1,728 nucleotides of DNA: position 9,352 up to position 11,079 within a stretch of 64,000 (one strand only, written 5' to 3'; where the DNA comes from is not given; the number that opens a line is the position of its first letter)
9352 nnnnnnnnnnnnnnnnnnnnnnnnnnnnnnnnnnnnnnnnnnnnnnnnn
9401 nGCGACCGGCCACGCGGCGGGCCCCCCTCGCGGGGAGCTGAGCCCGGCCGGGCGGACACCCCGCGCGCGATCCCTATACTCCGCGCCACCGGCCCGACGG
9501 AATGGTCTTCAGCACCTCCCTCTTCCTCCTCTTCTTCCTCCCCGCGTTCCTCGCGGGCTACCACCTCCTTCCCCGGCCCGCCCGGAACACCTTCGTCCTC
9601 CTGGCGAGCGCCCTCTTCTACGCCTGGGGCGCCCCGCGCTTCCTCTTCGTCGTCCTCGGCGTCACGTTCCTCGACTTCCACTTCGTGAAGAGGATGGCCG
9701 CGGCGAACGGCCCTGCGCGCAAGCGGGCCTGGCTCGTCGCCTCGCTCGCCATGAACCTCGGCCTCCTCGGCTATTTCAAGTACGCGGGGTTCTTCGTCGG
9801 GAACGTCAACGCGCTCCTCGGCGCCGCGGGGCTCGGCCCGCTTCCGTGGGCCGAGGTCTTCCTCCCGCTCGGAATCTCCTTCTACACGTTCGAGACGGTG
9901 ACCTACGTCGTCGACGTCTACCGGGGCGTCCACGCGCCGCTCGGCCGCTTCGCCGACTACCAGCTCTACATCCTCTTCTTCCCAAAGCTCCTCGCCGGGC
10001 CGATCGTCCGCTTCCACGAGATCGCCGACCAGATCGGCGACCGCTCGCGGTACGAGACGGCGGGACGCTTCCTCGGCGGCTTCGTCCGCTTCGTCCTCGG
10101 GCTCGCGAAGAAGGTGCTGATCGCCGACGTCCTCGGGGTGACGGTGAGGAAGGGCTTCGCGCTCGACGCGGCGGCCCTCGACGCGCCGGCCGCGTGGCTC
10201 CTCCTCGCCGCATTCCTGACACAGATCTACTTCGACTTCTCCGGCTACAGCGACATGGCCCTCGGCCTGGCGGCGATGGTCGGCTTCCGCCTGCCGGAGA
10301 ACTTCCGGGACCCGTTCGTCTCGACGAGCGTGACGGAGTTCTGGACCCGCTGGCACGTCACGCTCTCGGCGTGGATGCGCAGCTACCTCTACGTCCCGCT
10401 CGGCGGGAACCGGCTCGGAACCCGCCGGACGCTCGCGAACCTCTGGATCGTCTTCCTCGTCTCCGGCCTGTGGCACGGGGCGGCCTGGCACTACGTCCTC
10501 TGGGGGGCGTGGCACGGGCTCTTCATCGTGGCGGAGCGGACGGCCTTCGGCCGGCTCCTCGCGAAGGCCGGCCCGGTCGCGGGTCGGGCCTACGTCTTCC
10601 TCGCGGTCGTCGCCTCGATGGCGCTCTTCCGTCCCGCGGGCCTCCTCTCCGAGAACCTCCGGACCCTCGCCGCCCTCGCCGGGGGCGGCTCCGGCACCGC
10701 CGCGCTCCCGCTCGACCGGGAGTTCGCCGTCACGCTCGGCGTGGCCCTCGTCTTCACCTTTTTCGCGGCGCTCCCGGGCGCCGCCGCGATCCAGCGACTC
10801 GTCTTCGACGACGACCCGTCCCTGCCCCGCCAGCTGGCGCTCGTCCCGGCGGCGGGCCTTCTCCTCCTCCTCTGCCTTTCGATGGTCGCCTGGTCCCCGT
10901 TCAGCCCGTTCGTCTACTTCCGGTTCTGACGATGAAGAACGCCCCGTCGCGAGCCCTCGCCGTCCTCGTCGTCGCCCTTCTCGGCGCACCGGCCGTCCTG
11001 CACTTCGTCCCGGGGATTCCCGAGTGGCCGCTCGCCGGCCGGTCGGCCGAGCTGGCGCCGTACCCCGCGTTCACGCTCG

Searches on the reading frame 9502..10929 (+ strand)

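Call 4: search_protein_families(library=ncbifam, proteins=[window:9502-10929:+])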
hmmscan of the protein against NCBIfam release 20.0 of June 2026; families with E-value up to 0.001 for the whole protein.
window:9502-10929:+ (475 aa): 1 family
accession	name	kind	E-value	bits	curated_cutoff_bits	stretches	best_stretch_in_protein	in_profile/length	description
TIGR04091.1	LTA_dltB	equivalog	3.5e-45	154.9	375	1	119-345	107-338/380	D-alanyl-lipoteichoic acid biosynthesis protein DltB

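Call 5: search_protein_families(library=pfam, proteins=[window:9502-10929:+])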
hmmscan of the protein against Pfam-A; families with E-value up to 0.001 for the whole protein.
window:9502-10929:+ (475 aa): 2 families
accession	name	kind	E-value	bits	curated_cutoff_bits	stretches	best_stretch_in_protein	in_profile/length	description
PF03062.24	MBOAT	-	2.1e-35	123.1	27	1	150-356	81-304/337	MBOAT, membrane-bound O-acyltransferase family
PF13813.11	MBOAT_2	-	2.9e-06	27.9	25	1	265-334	2-73/85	Membrane bound O-acyl transferase family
